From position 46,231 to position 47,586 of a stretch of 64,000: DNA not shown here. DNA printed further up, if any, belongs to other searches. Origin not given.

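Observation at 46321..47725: Monocistronic OmcS-family hexaheme cytochrome with the inter-subunit histidine position conserved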

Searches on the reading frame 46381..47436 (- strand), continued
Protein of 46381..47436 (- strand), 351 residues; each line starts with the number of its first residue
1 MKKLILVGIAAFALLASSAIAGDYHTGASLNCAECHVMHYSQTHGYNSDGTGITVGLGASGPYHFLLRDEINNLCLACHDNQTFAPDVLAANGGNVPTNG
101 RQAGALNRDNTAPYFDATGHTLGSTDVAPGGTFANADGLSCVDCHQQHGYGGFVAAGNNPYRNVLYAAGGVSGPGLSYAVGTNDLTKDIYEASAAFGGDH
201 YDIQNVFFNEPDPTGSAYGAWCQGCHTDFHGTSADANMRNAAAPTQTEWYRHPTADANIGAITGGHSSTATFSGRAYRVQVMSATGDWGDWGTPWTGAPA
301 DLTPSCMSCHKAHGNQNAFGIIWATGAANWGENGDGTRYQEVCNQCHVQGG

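Call 52: find_related_loci(query=A1, collection=genome_contigs, flank=10000)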
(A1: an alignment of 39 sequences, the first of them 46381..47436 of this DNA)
Query A1 (351 aa) in genome_contigs; peptide patterns used: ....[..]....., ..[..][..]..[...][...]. (x = any residue, [..] = any of these).
266 stretches matched a pattern; 207 encode a relative of the query (tblastn E <= 1e-3); the best 80 are kept; 80 distinct loci.
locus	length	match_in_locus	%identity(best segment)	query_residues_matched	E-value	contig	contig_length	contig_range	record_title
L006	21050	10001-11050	82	1-350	0e+0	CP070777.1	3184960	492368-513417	MAG: Candidatus Zixiibacteriota bacterium isolate bin19 chromosome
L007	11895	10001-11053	80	1-351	0e+0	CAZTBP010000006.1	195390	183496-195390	MAG TPA_asm: uncultured Ignavibacteriales bacterium isolate binchicken_co17_316 genome assembly, contig: NODE_142_length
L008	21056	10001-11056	78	1-351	0e+0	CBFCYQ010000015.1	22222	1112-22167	MAG TPA_asm: uncultured bacterium isolate SRR26215689_metabat2_8 genome assembly, contig: ERZ25073498.436, whole genome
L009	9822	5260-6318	74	1-351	3e-178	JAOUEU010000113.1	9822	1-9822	MAG: Candidatus Zixiibacteriota bacterium isolate 4_1_July_SF_Bin17 4_1_July_SF_Bin17_scaffold_3434_c1, whole genome sho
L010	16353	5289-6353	71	1-349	1e-173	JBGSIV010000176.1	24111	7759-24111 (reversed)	MAG: Candidatus Zixiibacteriota bacterium isolate JTS-AC140 k141_4328995, whole genome shotgun sequence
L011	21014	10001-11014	71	1-349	2e-167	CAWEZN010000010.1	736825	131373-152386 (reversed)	MAG: uncultured candidate division Zixibacteria bacterium isolate MFD05942.bin.2.353 genome assembly, contig: contig_440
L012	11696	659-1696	69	1-350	1e-165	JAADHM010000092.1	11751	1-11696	MAG: FCB group bacterium isolate M_MetaBat.192 contig-127_15712, whole genome shotgun sequence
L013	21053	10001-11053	64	1-350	7e-147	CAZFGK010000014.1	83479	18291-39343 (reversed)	MAG TPA_asm: uncultured Ignavibacteriales bacterium isolate SRP287051_co2_196 genome assembly, contig: NODE_633_length_8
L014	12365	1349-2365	62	3-350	1e-139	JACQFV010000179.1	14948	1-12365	MAG: Candidatus Zixiibacteriota bacterium isolate NC_groundwater_1056_Pr1_S-0.65um_61_29 Montesol18_Sp65_coassembly_scaf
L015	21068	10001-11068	61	1-349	8e-138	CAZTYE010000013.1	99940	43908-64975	MAG TPA_asm: uncultured Ignavibacteria bacterium isolate binchicken_co16_162 genome assembly, contig: NODE_350_length_99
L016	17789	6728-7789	68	1-349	1e-162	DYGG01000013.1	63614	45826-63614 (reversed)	MAG TPA_asm: Ignavibacterium sp. isolate BE2012_50_10 Afr_mines_BE2012_265_length_63614_cov_4_219843, whole genome shotg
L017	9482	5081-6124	56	1-350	4e-129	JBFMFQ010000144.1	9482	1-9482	MAG: Candidatus Zixiibacteriota bacterium isolate MAG275 MAG275_144, whole genome shotgun sequence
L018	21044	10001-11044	56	1-350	3e-127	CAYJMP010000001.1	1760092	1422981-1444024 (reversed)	MAG TPA_asm: uncultured Ignavibacteria bacterium isolate ERP124720_co1_51 genome assembly, contig: NODE_1_length_1760092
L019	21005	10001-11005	58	1-350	3e-125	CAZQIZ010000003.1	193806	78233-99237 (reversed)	MAG TPA_asm: uncultured Ignavibacteria bacterium isolate binchicken_co274_130 genome assembly, contig: NODE_105_length_1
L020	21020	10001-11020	60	1-350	2e-122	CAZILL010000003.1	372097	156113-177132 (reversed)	MAG TPA_asm: uncultured Ignavibacteriales bacterium isolate SRP302447_co3_184 genome assembly, contig: NODE_54_length_37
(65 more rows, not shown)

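Call 58: predict_structure(alignment_id=A3)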
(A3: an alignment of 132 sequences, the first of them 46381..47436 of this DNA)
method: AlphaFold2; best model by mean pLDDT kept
length: 351 residues; sequences in the alignment: 132
mean_pLDDT: 91.3   pTM: 0.87
mean pLDDT of the five models: 91.3, 90.3, 90.0, 89.9, 89.3
residues with pLDDT >= 90: 271; 70-90: 60; 50-70: 16; < 50: 4
segments of 3 or more residues with pLDDT < 50: none
pLDDT, mean of each block of 10 residues (from residue 1): 86 61 72 93 91 91 96 97 94 94 97 98 96 92 90 59 89 90 96 87 97 95 95 94 87 95 87 98 98 97 98 98 97 97 95 67
secondary structure, 60 per line:
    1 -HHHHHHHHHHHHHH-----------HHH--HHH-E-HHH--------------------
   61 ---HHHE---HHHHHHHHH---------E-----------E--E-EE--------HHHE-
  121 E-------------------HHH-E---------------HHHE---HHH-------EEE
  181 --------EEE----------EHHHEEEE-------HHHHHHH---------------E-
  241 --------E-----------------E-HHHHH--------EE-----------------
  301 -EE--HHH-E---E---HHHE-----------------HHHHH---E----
elements in order: H2-15 H71-79 E178-180 E189-191 E206-209 H217-223 H269-273 H339-343

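Call 61: fold_search(model_id=the predicted structure, library=pdb)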
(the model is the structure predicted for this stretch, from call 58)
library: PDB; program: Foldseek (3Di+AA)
matches with E <= 10: 1; with E <= 0.001: 1
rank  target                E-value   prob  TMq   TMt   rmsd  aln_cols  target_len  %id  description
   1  6ef8_A                1.5e-07  1.00  0.48  0.42  10.7       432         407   18  Cryo-EM of the OmcS nanowires from Geobacter sulfurreducens (released 2019-04-10)

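Call 63: search_protein_families(library=ncbifam, proteins=[L004:5666-7381:+], max_evalue=0.01)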
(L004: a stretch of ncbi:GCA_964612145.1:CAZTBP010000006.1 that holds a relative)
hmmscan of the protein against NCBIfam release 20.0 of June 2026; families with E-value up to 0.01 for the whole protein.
L004:5666-7381:+ (571 aa): 0 families
